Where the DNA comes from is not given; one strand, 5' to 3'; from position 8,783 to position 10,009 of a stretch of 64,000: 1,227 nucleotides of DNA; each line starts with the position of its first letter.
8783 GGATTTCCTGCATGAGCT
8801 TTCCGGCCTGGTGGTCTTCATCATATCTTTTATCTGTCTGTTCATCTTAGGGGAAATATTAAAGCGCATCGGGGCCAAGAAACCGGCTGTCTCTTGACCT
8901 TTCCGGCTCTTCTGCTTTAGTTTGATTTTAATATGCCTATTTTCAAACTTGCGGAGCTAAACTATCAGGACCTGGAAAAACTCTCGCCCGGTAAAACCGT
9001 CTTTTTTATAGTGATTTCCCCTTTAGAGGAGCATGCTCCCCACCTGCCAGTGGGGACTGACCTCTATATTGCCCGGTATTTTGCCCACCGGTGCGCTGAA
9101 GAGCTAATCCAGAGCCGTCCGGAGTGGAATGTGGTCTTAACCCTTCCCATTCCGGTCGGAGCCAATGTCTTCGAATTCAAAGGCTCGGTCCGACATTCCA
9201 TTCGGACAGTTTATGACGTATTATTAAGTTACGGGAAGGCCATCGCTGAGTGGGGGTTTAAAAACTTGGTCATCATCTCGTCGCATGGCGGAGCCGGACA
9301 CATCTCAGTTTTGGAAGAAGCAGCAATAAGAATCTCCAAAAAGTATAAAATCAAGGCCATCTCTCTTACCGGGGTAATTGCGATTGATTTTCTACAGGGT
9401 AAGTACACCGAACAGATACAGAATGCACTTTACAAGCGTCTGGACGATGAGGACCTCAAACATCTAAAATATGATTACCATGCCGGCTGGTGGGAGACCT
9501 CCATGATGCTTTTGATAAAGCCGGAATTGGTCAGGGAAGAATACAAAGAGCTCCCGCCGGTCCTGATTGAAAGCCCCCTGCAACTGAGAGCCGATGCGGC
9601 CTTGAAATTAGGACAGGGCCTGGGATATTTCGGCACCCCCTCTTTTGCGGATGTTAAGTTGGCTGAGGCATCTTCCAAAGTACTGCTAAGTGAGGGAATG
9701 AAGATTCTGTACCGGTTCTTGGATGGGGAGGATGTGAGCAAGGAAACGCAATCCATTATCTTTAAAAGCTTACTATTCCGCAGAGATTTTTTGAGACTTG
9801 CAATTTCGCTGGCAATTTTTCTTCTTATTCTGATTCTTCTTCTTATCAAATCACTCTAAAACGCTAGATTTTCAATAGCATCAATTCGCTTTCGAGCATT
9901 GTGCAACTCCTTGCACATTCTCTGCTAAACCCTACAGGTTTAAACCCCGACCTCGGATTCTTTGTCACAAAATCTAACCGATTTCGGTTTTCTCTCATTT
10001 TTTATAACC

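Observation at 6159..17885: Complete PEP-CTERM/exosortase protein-sorting locus with a PrsK/PrsR two-component system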

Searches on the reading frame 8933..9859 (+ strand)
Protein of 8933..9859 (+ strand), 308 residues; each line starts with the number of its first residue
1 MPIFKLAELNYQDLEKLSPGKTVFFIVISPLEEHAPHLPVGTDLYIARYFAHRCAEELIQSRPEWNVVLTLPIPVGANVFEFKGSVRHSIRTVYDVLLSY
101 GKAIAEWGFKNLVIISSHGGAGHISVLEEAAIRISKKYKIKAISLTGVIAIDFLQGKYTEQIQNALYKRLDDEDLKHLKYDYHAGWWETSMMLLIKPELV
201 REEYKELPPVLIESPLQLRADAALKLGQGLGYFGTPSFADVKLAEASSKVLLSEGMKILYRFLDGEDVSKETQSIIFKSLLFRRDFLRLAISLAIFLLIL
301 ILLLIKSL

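Call 3: search_protein_families(library=ncbifam, proteins=[window:8933-9859:+], max_evalue=0.01)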
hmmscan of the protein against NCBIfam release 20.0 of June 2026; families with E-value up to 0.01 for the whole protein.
window:8933-9859:+ (308 aa): 4 families
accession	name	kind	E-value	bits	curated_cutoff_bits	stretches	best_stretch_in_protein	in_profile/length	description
TIGR03964.1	mycofact_creat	equivalog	2.4e-15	56.8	172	1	20-204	12-161/228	mycofactocin biosynthesis peptidyl-dipeptidase MftE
TIGR04448.1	creatininase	equivalog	1.1e-11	44.9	235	1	9-203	2-187/246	creatininase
NF041098.2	diketo_inos_hlase_IolN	equivalog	0.0007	18.8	245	1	22-204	25-189/307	3-dehydro-scyllo-inosose hydrolase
NF033501.0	ArfB_arch_rifla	equivalog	0.0018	18.1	180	1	29-141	24-126/219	2-amino-5-formylamino-6-ribosylaminopyrimidin-4(3H)-one 5'-monophosphate deformylase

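Call 4: search_protein_families(library=pfam, proteins=[window:8933-9859:+], max_evalue=0.01)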
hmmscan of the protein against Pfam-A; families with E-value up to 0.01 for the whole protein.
window:8933-9859:+ (308 aa): 1 family
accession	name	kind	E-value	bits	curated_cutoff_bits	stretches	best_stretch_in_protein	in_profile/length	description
PF02633.19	Creatininase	-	5.2e-38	131.3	31.3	1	7-248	1-227/238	Creatinine amidohydrolase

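Call 10: find_encoding_contigs(protein=window:8933-9859:+, flank=10000, max_places=6)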
Protein window:8933-9859:+ (308 aa): 1 contig read that carries it; 1 place shown.
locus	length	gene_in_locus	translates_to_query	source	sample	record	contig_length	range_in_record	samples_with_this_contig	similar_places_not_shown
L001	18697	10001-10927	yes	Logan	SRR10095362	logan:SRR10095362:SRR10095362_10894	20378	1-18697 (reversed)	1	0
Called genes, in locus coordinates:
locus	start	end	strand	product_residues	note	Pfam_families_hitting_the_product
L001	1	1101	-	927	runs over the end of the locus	?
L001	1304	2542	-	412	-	PF13482:RNase_H_2, PF07719:TPR_2 (faint)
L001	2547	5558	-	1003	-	PF03130:HEAT_PBS (faint), PF02985:HEAT (faint), PF13646:HEAT_2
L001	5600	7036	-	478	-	PF00072:Response_reg, PF00158:Sigma54_activat, PF13191:AAA_16 (weak), PF14532:Sigma54_activ_2, PF00004:AAA (weak), PF07728:AAA_5 (weak), PF25601:AAA_lid_14, PF02954:HTH_8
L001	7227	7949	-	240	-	PF07589:PEP_exosort_dom (weak)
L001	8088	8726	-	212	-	PF07589:PEP_exosort_dom (weak)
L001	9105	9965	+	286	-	PF09721:Exosortase_EpsH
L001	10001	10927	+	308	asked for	PF02633:Creatininase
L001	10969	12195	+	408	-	PF02397:Bac_transf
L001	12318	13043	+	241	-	PF08308:PEGA, PF18935:DUF5683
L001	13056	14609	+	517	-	PF00041:fn3 (faint), PF25788:Ig_Rha78A_N (faint), PF25833:Fn3_SaeA_3rd (faint)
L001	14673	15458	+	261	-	-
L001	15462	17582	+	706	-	PF13492:GAF_3, PF02518:HATPase_c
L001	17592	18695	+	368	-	?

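Call 11: find_homologous_proteins(query=window:8933-9859:+, max_evalue=1e-10)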
Query window:8933-9859:+ (308 aa): 65 proteins with E <= 1e-10 among 2825 candidates.
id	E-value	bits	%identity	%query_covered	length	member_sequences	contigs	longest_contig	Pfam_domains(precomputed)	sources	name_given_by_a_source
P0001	1.7e-197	673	100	100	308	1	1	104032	PF02633.20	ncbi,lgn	-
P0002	1.6e-157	542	80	94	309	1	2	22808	PF02633.20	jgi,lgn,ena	-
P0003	6.3e-157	540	78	100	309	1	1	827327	PF02633.20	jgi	jgi:creatinine amidohydrolase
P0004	1.7e-156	538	80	94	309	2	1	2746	PF02633.20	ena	-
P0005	2.5e-156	538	80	94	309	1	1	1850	PF02633.20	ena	-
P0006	1.3e-155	535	77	99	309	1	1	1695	PF02633.20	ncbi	-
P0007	3.4e-147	508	72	99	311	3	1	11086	PF02633.20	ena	-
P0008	1.6e-146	505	76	94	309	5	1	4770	PF02633.20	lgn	-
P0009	1.6e-146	505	73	99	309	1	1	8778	PF02633.20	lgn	-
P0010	1.5e-136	473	67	100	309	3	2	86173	PF02633.20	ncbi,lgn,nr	ncbi:MAG: creatininase family protein [candidate division Zixibacteria bacterium]|nr:creatininase fa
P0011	2.2e-125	436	79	77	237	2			PF02633.20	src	-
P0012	6.5e-124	431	64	94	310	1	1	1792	PF02633.20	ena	-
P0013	6.7e-124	431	61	99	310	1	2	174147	PF02633.20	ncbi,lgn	-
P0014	6.9e-123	428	62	100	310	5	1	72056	PF02633.20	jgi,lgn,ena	-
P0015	1.0e-121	424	62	100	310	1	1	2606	PF02633.20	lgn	-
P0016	4.9e-120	418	63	94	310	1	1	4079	PF02633.20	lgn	-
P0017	1.0e-119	417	63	94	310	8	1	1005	PF02633.20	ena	-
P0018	1.0e-118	414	63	94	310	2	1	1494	PF02633.20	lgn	-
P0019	3.5e-118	412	61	94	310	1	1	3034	PF02633.20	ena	-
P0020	6.7e-77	277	46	98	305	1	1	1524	PF02633.20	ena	-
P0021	4.9e-73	264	42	98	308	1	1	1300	PF02633.20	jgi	-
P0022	1.2e-72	263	42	98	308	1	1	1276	PF02633.20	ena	-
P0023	1.1e-69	253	42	94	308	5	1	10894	PF02633.20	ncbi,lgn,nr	ncbi:MAG TPA: creatininase family protein [Verrucomicrobiae bacterium]|nr:creatininase family protei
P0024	8.8e-69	250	43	93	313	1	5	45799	PF02633.20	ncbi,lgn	-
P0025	3.0e-67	245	43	90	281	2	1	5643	PF02633.20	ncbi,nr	ncbi:MAG: creatininase family protein, partial [candidate division Zixibacteria bacterium]|nr:creati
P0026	1.1e-66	243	44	92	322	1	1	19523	PF02633.20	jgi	jgi:creatinine amidohydrolase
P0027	6.5e-66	241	40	99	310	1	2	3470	PF02633.20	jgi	-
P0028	1.1e-65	240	43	99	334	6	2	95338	PF02633.20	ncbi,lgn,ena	-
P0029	2.1e-65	239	42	99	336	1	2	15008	PF02633.20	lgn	-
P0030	5.6e-65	238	42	93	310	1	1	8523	PF02633.20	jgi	jgi:creatinine amidohydrolase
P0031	3.8e-64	235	40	92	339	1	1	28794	PF02633.20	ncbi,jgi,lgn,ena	jgi:creatinine amidohydrolase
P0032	3.2e-63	232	42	99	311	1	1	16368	PF02633.20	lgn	-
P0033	6.4e-63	231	38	98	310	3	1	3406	PF02633.20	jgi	jgi:creatinine amidohydrolase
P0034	7.8e-63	231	63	56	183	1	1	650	PF02633.20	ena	-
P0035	8.3e-63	231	41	99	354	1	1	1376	PF02633.20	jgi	jgi:creatinine amidohydrolase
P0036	9.2e-63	230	41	98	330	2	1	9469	PF02633.20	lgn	-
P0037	2.4e-62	229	40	93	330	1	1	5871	PF02633.20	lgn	-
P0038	2.8e-62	229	40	98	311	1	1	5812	PF02633.20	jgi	jgi:creatinine amidohydrolase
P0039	3.7e-62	229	41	98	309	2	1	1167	PF02633.20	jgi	jgi:creatinine amidohydrolase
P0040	3.7e-62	229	39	99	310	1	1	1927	PF02633.20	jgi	jgi:creatinine amidohydrolase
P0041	1.7e-61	226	41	100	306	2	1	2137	PF02633.20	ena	-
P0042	1.8e-61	226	40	92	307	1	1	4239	PF02633.20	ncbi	-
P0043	2.2e-61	226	40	91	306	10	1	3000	PF02633.20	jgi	-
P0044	3.9e-61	225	39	93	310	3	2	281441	PF02633.20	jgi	-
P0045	1.2e-59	220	38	95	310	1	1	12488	PF02633.20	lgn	-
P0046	4.8e-59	218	40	100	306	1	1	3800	PF02633.20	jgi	-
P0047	3.9e-58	215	37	92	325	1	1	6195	PF02633.20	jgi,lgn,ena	-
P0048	6.7e-58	215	37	98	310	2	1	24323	PF02633.20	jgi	-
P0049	1.1e-57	214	41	88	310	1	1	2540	PF02633.20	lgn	-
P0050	6.4e-57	211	39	95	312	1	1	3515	PF02633.20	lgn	-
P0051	1.5e-56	210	38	93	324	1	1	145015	PF02633.20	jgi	jgi:creatinine amidohydrolase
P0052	1.7e-56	210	39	96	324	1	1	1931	PF02633.20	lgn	-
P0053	2.2e-56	210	37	99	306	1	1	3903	PF02633.20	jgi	jgi:creatinine amidohydrolase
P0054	5.5e-56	208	38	93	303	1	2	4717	PF02633.20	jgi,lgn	-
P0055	3.2e-49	186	37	98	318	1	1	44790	PF02633.20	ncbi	-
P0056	9.6e-47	178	35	91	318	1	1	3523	PF02633.20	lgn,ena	-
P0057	1.8e-35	141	33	81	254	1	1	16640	PF02633.20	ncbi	ncbi:MAG: creatininase family protein [Calditrichaceae bacterium]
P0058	3.8e-25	107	29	87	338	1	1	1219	PF02633.20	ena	-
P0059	4.0e-24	104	31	78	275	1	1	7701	PF02633.20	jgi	jgi:creatinine amidohydrolase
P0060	3.8e-22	97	29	88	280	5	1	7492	PF02633.20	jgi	jgi:creatinine amidohydrolase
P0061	4.5e-18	84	28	78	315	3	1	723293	PF02633.20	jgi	jgi:creatinine amidohydrolase/Fe(II)-dependent formamide hydrolase-like protein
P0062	6.3e-17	80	29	78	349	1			PF02633.20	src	-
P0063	7.8e-17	80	27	78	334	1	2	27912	PF02633.20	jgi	jgi:creatinine amidohydrolase/Fe(II)-dependent formamide hydrolase-like protein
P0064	2.6e-11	62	27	87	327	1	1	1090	PF02633.20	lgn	-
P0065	4.4e-11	61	27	71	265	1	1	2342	PF02633.20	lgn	-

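Call 13: find_related_loci(query=A1, collection=genome_contigs, flank=10000)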
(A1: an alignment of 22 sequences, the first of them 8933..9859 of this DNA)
Query A1 (308 aa) in genome_contigs; peptide patterns used: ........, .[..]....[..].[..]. (x = any residue, [..] = any of these).
600 stretches matched a pattern (row limit reached: there are more); 529 encode a relative of the query (tblastn E <= 1e-3); the best 80 are kept; 80 distinct loci.
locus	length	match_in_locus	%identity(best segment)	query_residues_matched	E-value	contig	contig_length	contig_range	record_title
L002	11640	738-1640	38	3-302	2e-71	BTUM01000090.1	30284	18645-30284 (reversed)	MAG: Candidatus Xenobia bacterium AMX-MBFR-33 DNA, sequence090, whole genome shotgun sequence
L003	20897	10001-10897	38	1-300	8e-66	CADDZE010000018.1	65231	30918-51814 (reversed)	Acidobacteria bacterium isolate 21 genome assembly, contig: NODE_175_length_65231_cov_10.137165, whole genome shotgun se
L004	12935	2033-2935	39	6-306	5e-65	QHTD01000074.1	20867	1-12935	MAG: Candidatus Rokuibacteriota bacterium isolate AR15 14_0903_16_30cm_scaffold_857_curated, whole genome shotgun sequen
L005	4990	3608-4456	39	3-288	1e-62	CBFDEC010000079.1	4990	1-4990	MAG TPA_asm: uncultured bacterium isolate SRR26215678_metabat2_26 genome assembly, contig: ERZ25073496.23618, whole geno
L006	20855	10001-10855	37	3-288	2e-62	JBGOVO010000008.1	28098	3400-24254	MAG: Candidatus Methylomirabilia bacterium isolate OBJ_0618_7090110_113 k141_2575100_length_28098_cov_22.6875, whole gen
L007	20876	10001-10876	36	3-293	7e-62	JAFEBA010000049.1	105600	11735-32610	Bacterium isolate SZAS-1 EREM-KAN-1__49__length-105600, whole genome shotgun sequence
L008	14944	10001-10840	40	6-286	1e-61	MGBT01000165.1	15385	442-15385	MAG: Candidatus Rokubacteria bacterium GWA2_70_23 gwa2_scaffold_47841, whole genome shotgun sequence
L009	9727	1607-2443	36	6-286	9e-60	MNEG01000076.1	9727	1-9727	MAG: Candidatus Rokubacteria bacterium 13_1_40CM_68_15 13_1_40cm_scaffold_6007, whole genome shotgun sequence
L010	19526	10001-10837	39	6-286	5e-59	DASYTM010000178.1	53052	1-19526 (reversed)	MAG TPA_asm: Candidatus Methylomirabilota bacterium isolate SMAG_U4567 k141_1035554, whole genome shotgun sequence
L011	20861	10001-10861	36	3-286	4e-58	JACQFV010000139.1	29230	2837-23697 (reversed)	MAG: Candidatus Zixiibacteriota bacterium isolate NC_groundwater_1056_Pr1_S-0.65um_61_29 Montesol18_Sp65_coassembly_scaf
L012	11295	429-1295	35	1-287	6e-55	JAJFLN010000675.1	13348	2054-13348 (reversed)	MAG: Candidatus Cloacimonadota bacterium isolate OFTM100 OFTM100_674, whole genome shotgun sequence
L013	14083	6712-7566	34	1-288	1e-48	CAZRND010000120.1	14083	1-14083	MAG TPA_asm: uncultured Acidobacteriota bacterium isolate SRP273308_co1_24 genome assembly, contig: NODE_5193_length_140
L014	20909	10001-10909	39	6-298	6e-65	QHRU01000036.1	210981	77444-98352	MAG: Candidatus Rokuibacteriota bacterium isolate AR7 14_0929_02_30cm_scaffold_33_curated, whole genome shotgun sequence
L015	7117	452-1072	35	3-210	1e-32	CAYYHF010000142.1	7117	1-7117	MAG TPA_asm: uncultured Clostridia bacterium isolate binchicken_co139_230 genome assembly, contig: NODE_25300_length_711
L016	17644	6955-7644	33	3-240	2e-32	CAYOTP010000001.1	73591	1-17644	MAG TPA_asm: uncultured Thermoplasmatales archaeon isolate SRP332253_co1_29 genome assembly, contig: NODE_326_length_735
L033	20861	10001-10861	37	3-289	6e-61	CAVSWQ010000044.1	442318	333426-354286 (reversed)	MAG: uncultured Acidobacteriota bacterium isolate MFD05684.bin.2.181 genome assembly, contig: contig_7231, whole genome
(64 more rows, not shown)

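Call 15: find_encoding_contigs(protein=P0003, flank=10000, max_places=2)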
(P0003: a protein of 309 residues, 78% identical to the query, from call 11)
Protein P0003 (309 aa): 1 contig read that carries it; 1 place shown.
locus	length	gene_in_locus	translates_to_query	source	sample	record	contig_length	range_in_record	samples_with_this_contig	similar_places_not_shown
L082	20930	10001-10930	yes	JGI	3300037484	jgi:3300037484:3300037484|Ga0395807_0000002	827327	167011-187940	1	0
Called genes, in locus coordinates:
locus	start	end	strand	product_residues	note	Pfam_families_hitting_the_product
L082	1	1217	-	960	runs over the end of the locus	PF13860:FlgD_ig, PF18962:Por_Secre_tail (weak)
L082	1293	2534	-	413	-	PF13482:RNase_H_2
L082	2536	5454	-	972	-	PF02985:HEAT (faint), PF13646:HEAT_2, PF03130:HEAT_PBS (faint), PF13646:HEAT_2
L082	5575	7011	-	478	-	PF00072:Response_reg, PF00158:Sigma54_activat, PF14532:Sigma54_activ_2, PF00004:AAA (weak), PF07728:AAA_5 (weak), PF25601:AAA_lid_14, PF02954:HTH_8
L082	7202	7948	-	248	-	-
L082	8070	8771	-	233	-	PF07589:PEP_exosort_dom (weak)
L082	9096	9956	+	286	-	PF09721:Exosortase_EpsH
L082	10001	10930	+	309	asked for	PF02633:Creatininase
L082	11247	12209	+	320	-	PF02397:Bac_transf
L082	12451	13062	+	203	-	PF18935:DUF5683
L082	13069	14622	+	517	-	PF25832:Fn3_SaeA_2nd (faint), PF25833:Fn3_SaeA_3rd (faint), PF00041:fn3 (weak)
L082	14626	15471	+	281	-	-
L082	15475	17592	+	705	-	PF01590:GAF (weak), PF13492:GAF_3, PF02518:HATPase_c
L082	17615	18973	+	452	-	PF00072:Response_reg, PF00158:Sigma54_activat, PF14532:Sigma54_activ_2, PF07728:AAA_5 (weak), PF25601:AAA_lid_14, PF02954:HTH_8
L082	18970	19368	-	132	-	PF01894:YjbQ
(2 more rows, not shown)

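Call 16: find_encoding_contigs(protein=P0010, flank=10000, max_places=2)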
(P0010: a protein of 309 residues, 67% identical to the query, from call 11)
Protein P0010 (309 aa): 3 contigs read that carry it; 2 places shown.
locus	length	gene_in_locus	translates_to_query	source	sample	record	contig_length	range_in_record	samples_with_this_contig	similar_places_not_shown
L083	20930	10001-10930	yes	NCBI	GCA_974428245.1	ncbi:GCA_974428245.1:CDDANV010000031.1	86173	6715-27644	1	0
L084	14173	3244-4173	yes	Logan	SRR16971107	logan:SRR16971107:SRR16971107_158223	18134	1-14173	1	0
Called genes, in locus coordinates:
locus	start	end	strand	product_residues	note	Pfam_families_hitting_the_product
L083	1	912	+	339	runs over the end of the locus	PF01087:GalP_UDP_transf, PF16268:DUF4921, PF16285:DUF4931_N (weak), PF02744:GalP_UDP_tr_C, PF11969:DcpS_C (weak), PF01230:HIT (weak)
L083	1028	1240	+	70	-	PF18917:LiaI-LiaF-like_TM1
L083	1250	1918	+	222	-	PF02517:Rce1-like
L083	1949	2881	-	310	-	PF08279:HTH_11, PF13280:WYL (faint), PF25583:WCX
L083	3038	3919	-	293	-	-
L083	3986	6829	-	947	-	PF13860:FlgD_ig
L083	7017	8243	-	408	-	PF13482:RNase_H_2, PF07719:TPR_2 (faint)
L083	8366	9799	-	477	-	PF00072:Response_reg, PF00158:Sigma54_activat, PF14532:Sigma54_activ_2, PF07724:AAA_2 (weak), PF00004:AAA (weak), PF07728:AAA_5 (weak), PF25601:AAA_lid_14, PF02954:HTH_8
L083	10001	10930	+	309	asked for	PF02633:Creatininase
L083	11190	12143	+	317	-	PF02397:Bac_transf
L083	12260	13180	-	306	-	PF02881:SRP54_N, PF00448:SRP54, PF13604:AAA_30 (weak)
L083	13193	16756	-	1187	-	PF02463:SMC_N, PF13175:AAA_15, PF13304:AAA_21 (weak), PF13476:AAA_23, PF13555:AAA_29 (weak), PF06470:SMC_hinge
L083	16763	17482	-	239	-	PF12844:HTH_19, PF13413:HTH_25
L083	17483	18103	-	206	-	PF02545:Maf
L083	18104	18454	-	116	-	PF02580:Tyr_Deacylase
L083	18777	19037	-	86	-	PF09723:Zn_ribbon_8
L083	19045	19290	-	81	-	PF01192:RNA_pol_Rpb6 (weak)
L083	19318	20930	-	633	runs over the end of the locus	PF00012:HSP70, PF14450:FtsA (faint), PF06723:MreB_Mbl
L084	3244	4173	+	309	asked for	PF02633:Creatininase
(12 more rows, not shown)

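Call 17: find_encoding_contigs(protein=P0013, flank=10000, max_places=2)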
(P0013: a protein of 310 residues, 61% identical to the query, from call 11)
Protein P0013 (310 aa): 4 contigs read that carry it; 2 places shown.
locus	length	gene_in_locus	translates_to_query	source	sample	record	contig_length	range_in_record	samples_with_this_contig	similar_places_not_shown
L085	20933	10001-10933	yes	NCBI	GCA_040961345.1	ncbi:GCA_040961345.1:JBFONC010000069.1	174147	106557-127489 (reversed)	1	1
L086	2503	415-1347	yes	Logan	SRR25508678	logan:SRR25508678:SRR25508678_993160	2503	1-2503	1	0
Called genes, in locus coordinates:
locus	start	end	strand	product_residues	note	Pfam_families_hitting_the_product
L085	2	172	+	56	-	-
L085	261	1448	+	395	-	PF02441:Flavoprotein, PF04127:DFP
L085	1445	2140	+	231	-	PF03167:UDG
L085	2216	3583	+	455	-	PF00772:DnaB, PF03796:DnaB_C, PF13481:AAA_25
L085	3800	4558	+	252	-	PF02405:MlaE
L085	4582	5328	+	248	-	PF00005:ABC_tran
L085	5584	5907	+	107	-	PF02699:YajC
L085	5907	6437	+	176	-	PF01327:Pep_deformylase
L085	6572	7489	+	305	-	PF00551:Formyl_trans_N, PF02911:Formyl_trans_C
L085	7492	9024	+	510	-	PF10150:RNase_E_G, PF20833:RNase_E_G_Thio (weak)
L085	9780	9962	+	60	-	-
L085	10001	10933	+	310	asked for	PF02633:Creatininase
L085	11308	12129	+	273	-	PF02397:Bac_transf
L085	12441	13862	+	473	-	PF00072:Response_reg, PF20030:bpMoxR (weak), PF00158:Sigma54_activat, PF14532:Sigma54_activ_2, PF07724:AAA_2 (weak), PF07728:AAA_5, PF25601:AAA_lid_14, PF02954:HTH_8, +2 more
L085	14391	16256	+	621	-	-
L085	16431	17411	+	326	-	PF13513:HEAT_EZ (faint), PF03130:HEAT_PBS (faint), PF00514:Arm (faint), PF02985:HEAT (faint), PF13646:HEAT_2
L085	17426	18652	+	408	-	PF13482:RNase_H_2, PF10108:DNA_pol_B_exo2 (weak), PF07719:TPR_2 (faint)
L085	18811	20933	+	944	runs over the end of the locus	PF13585:CHU_C (faint), PF13860:FlgD_ig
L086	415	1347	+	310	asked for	PF02633:Creatininase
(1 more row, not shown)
